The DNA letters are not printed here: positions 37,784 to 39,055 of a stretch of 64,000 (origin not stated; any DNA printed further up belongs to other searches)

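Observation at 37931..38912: RNase HI-MoaC fusion whose catalytic N-terminus has no canonical start codon and abuts the moaA stop (non-canonical initiation or +1 recoding?)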

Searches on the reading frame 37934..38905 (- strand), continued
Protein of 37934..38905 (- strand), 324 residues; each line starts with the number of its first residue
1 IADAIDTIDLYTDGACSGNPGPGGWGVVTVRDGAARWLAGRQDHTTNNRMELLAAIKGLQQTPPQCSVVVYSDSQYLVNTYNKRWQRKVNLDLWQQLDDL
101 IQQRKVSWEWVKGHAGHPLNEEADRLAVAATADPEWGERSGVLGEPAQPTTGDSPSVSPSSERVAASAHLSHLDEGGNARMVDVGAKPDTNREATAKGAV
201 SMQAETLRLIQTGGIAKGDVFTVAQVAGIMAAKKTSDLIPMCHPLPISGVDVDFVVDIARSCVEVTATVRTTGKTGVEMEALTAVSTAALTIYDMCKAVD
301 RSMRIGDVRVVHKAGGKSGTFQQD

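Call 30: find_related_loci(query=A3, collection=genome_contigs, flank=2000)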
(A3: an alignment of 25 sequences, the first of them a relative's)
Query A3 (324 aa) in genome_contigs; peptide patterns used: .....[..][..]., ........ (x = any residue, [..] = any of these).
600 stretches matched a pattern (row limit reached: there are more); 599 encode a relative of the query (tblastn E <= 1e-3); the best 80 are kept; 80 distinct loci.
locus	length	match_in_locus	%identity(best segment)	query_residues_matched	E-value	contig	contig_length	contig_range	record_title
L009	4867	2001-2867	51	8-319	2e-103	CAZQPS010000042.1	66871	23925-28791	MAG TPA_asm: uncultured Dehalococcoidia bacterium isolate SRP092796_co1_731 genome assembly, contig: k141_5377769, whole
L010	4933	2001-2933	52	8-321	4e-95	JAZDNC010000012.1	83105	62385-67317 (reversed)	MAG: Chloroflexota bacterium isolate MEGAHIT-group-0.690 k141_10740337, whole genome shotgun sequence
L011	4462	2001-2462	69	166-319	3e-64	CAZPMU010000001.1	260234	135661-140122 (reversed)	MAG TPA_asm: uncultured Dehalococcoidia bacterium isolate SRP109090_co1_245 genome assembly, contig: NODE_14_length_2602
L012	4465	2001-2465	64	170-324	4e-61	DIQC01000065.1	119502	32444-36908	MAG TPA_asm: Thermacetogenium sp. UBA5472 UBA5472_contig_3703, whole genome shotgun sequence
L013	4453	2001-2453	66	169-319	1e-60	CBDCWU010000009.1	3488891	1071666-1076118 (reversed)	MAG: Candidatus Promineifilaceae bacterium isolate 3a3e19e2-5470-4693-b67a-557dfc69874c genome assembly, contig: contig_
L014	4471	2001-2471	63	168-324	5e-60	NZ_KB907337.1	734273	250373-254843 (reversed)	Novispirillum itersonii subsp. itersonii ATCC 12639 G365DRAFT_scaffold00001.1, whole genome shotgun sequence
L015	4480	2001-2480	61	165-324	2e-59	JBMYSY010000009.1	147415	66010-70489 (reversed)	MAG: Magnetovibrionaceae bacterium isolate ME_XS_2211_2_bin_8 ME_XS_2211_2_bin_8_8, whole genome shotgun sequence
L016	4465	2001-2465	64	170-324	3e-58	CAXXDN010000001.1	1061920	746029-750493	MAG: Dehalococcoidia bacterium isolate dc2ee83f-b268-46d2-8eab-f8d2e8673164 genome assembly, contig: contig_1, whole gen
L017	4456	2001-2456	63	170-321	6e-58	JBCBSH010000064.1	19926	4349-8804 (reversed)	MAG: Pseudomonadota bacterium isolate J06638_19 NODE_64_length_19926_cov_8.864023, whole genome shotgun sequence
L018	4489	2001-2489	56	162-324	1e-57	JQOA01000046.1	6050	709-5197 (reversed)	Smithella sp. D17 contig_144, whole genome shotgun sequence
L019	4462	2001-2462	61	170-323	3e-57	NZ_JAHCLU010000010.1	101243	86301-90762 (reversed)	Halomonas jincaotanensis strain TRM 85114 contig10, whole genome shotgun sequence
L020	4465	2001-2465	63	168-322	3e-57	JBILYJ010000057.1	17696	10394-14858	MAG: Reyranella sp. isolate ME2018-11-08_3300044516_group8_bin18 Rohwer_bin1919_scaffold_1919_c1, whole genome shotgun s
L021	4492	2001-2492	58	160-324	8e-57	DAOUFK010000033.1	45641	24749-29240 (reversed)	MAG TPA_asm: Candidatus Mesolinea sp. isolate R103_9 k99_494459, whole genome shotgun sequence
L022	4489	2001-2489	59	160-324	8e-57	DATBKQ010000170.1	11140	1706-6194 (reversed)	MAG TPA_asm: Acetobacteraceae bacterium isolate SMAG_U3950 k141_97256, whole genome shotgun sequence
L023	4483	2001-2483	60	168-323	1e-56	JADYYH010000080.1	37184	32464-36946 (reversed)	MAG: Nitrospira sp. isolate SJ521 c_000000915815, whole genome shotgun sequence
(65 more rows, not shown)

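Call 36: find_encoding_contigs(protein=P0125, flank=1500, max_places=3)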
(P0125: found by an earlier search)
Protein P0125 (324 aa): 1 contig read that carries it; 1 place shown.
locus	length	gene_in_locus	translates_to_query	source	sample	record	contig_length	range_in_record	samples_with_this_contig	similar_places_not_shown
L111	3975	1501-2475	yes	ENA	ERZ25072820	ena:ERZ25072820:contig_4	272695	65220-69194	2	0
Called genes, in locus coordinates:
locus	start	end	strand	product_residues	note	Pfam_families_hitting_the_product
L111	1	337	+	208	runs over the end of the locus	PF01725:Ham1p_like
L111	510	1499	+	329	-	PF04055:Radical_SAM, PF06463:Mob_synth_C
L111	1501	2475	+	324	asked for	PF00075:RNase_H, PF13456:RVT_3, PF01967:MoaC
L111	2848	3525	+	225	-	PF13277:YmdB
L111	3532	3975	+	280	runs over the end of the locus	PF02811:PHP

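Call 37: find_encoding_contigs(protein=P0123, flank=1500, max_places=3)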
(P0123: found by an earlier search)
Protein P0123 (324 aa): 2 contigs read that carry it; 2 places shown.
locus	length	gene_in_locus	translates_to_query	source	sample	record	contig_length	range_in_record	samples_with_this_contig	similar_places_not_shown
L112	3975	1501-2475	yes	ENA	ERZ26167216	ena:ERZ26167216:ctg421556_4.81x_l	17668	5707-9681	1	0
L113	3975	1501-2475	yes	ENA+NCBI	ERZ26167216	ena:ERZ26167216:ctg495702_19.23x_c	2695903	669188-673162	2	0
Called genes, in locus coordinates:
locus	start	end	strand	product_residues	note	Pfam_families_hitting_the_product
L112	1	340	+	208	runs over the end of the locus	PF01725:Ham1p_like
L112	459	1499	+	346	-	PF04055:Radical_SAM, PF06463:Mob_synth_C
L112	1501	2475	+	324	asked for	PF00075:RNase_H, PF13456:RVT_3, PF01967:MoaC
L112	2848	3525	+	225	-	PF13277:YmdB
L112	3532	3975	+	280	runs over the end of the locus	PF02811:PHP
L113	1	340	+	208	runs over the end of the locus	PF01725:Ham1p_like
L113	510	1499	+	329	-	PF04055:Radical_SAM, PF06463:Mob_synth_C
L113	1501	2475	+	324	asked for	PF00075:RNase_H, PF13456:RVT_3, PF01967:MoaC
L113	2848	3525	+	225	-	PF13277:YmdB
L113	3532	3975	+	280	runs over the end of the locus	PF02811:PHP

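Call 38: find_encoding_contigs(protein=P0127, flank=1500, max_places=3)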
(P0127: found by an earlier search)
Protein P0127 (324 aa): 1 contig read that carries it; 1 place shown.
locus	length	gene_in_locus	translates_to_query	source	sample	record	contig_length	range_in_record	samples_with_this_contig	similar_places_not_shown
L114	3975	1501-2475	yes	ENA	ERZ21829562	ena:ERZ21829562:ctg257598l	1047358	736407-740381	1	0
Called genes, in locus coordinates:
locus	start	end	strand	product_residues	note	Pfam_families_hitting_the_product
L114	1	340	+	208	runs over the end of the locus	PF01725:Ham1p_like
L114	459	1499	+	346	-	PF04055:Radical_SAM, PF06463:Mob_synth_C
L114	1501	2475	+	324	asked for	PF00075:RNase_H, PF13456:RVT_3, PF01967:MoaC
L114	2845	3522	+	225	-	PF13277:YmdB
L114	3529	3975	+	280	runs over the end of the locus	PF02811:PHP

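Call 39: find_encoding_contigs(protein=P0130, flank=1500, max_places=3)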
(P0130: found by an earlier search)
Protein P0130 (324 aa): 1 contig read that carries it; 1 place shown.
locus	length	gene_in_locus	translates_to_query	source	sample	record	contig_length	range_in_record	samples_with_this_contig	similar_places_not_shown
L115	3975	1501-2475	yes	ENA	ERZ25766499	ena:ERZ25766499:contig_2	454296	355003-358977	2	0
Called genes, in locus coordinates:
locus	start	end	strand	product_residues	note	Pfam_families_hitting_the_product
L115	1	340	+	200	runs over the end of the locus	PF01725:Ham1p_like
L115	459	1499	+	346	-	PF04055:Radical_SAM, PF06463:Mob_synth_C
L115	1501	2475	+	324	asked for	PF00075:RNase_H, PF13456:RVT_3, PF01967:MoaC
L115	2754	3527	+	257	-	PF00149:Metallophos, PF13277:YmdB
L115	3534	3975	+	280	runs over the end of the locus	PF02811:PHP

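Call 61: search_solved_structures(query=window:37934-38905:-, max_evalue=0.00001, show_alignments=0)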
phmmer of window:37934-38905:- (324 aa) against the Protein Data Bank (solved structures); distinct sequences matched with E-value up to 0.00001: 64 (the best 60 are shown).
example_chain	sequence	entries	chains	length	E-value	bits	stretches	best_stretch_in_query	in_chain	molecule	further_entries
4fdf_A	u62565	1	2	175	1.7e-50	175.4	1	166-322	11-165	Molybdenum cofactor biosynthesis protein C 2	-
1ekr_A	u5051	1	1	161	2.8e-48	168.1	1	168-322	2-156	MOLYBDENUM COFACTOR BIOSYNTHESIS PROTEIN C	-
4pyd_A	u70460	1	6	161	4.6e-48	167.4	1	169-322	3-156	Molybdenum cofactor biosynthesis protein MoaC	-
9n2p_B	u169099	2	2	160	5.5e-48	167.1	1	169-322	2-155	Cyclic pyranopterin monophosphate synthase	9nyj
4pya_A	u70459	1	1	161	2e-47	165.3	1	168-322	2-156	Molybdenum cofactor biosynthesis protein MoaC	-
1eks_A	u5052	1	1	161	3.7e-47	164.4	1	168-322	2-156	MOLYBDENUM COFACTOR BIOSYNTHESIS PROTEIN C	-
2ide_A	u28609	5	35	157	1.4e-46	162.5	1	170-323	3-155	Molybdenum cofactor biosynthesis protein C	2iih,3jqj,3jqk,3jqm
2eey_A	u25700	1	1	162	4.9e-46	160.7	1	170-322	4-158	Molybdopterin biosynthesis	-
2ekn_A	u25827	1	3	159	1e-36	130.1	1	170-303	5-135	Probable molybdenum cofactor biosynthesis protein C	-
1lav_A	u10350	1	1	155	2.5e-33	119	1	7-135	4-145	RIBONUCLEASE H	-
1law_A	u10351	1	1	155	4.3e-33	118.2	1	7-135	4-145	RIBONUCLEASE H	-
1gob_A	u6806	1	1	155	4.5e-33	118.2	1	7-135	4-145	RIBONUCLEASE H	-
1rch_A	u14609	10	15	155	5.5e-33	117.9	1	7-135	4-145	RIBONUCLEASE HI | RIBONUCLEASE H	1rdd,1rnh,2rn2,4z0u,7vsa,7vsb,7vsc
1rbu_A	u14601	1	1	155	6.5e-33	117.6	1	7-135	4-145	RIBONUCLEASE H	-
1rbv_A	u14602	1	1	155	7.3e-33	117.5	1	7-135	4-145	RIBONUCLEASE H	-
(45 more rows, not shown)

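Call 63: list_cluster_members(proteins=[P0061, P0036, P0096, P0034, P0026, P0010, P0007, P0031, P0116, P0051])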
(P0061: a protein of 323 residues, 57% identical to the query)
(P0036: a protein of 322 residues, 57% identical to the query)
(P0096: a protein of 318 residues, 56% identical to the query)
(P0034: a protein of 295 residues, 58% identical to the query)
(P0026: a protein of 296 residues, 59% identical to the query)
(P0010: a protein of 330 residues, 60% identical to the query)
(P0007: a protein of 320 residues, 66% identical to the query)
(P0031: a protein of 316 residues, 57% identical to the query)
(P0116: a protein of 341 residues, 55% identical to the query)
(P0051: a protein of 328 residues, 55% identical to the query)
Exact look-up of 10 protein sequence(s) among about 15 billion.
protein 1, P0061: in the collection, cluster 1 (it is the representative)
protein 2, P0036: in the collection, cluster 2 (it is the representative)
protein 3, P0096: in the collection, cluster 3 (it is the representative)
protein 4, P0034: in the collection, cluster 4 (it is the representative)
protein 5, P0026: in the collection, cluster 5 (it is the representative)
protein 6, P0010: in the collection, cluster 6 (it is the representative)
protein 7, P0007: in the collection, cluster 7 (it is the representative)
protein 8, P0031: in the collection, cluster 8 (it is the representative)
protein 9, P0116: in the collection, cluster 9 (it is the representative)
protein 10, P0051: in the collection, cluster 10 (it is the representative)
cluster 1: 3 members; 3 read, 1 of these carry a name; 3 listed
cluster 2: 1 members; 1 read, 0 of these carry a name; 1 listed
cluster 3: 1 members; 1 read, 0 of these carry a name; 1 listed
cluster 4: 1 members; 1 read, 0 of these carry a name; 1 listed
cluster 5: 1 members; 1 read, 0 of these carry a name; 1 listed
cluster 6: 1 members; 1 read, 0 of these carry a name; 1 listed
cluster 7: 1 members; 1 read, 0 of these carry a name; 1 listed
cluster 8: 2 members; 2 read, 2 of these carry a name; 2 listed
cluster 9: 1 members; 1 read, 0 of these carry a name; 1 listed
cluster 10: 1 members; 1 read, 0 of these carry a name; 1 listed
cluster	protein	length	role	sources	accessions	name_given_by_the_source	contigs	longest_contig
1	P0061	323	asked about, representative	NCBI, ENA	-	-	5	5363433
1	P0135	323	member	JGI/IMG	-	cyclic pyranopterin phosphate synthase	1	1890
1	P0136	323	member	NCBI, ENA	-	-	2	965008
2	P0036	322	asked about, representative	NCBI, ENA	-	-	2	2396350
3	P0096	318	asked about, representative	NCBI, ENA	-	-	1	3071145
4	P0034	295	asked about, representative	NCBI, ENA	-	-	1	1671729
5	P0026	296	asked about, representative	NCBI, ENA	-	-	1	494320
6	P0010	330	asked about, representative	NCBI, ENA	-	-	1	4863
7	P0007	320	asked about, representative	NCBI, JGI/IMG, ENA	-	-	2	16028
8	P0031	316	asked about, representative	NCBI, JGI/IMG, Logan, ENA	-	cyclic pyranopterin phosphate synthase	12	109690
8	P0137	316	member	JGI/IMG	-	cyclic pyranopterin phosphate synthase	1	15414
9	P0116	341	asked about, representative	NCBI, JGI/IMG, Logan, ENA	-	-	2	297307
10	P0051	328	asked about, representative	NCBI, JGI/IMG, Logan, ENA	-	-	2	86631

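Call 73: find_encoding_contigs(protein=P0032, flank=1500, max_places=2)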
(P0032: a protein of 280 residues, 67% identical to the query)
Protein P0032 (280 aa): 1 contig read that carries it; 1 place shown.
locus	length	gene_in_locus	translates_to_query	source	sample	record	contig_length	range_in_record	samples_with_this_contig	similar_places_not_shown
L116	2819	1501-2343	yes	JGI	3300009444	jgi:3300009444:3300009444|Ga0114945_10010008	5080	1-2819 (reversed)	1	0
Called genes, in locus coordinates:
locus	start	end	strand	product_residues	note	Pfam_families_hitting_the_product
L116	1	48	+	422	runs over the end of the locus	PF06689:zf-C4_ClpX, PF01078:Mg_chelatase (faint), PF07724:AAA_2, PF07728:AAA_5 (weak), PF13401:AAA_22 (faint), PF00004:AAA, PF10431:ClpB_D2-small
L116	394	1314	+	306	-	PF04055:Radical_SAM, PF06463:Mob_synth_C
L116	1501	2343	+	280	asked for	PF00075:RNase_H, PF01967:MoaC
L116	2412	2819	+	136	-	?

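Call 74: find_encoding_contigs(protein=P0015, flank=1500, max_places=2)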
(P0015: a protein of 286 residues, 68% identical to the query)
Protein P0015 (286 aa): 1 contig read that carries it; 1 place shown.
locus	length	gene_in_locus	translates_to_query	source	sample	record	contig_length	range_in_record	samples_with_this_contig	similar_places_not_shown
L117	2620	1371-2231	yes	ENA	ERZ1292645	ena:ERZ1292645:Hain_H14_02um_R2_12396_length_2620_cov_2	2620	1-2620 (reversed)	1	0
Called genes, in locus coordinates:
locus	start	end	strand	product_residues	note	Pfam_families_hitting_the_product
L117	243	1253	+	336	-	PF04055:Radical_SAM, PF06463:Mob_synth_C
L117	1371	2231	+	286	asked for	PF00075:RNase_H, PF01967:MoaC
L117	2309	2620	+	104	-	?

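Call 77: predict_structure(alignment_id=A4)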
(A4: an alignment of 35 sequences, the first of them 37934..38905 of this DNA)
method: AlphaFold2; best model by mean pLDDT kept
length: 324 residues; sequences in the alignment: 35
mean_pLDDT: 87.9   pTM: 0.48
mean pLDDT of the five models: 87.9, 86.4, 86.1, 86.0, 85.9
residues with pLDDT >= 90: 234; 70-90: 47; 50-70: 18; < 50: 25
segments of 3 or more residues with pLDDT < 50: 148-170
pLDDT, mean of each block of 10 residues (from residue 1): 72 93 97 95 96 98 96 94 90 96 97 82 96 95 70 38 39 70 65 96 97 93 98 93 90 97 98 91 98 96 96 86 86
secondary structure, 60 per line:
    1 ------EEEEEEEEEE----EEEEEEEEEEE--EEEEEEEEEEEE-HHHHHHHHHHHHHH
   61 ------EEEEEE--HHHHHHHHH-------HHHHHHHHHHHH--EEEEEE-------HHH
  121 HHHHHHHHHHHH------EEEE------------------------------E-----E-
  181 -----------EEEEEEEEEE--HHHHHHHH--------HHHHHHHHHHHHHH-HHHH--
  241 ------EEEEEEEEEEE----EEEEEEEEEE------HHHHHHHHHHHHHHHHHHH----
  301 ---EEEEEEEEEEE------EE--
elements in order: E7-16 E21-31 E34-45 H47-60 E67-72 H75-83 H91-102 E105-110 H118-132 E139-142 E192-201 H204-211 H220-233 H235-238 E247-257 E262-271 H278-296 E304-314
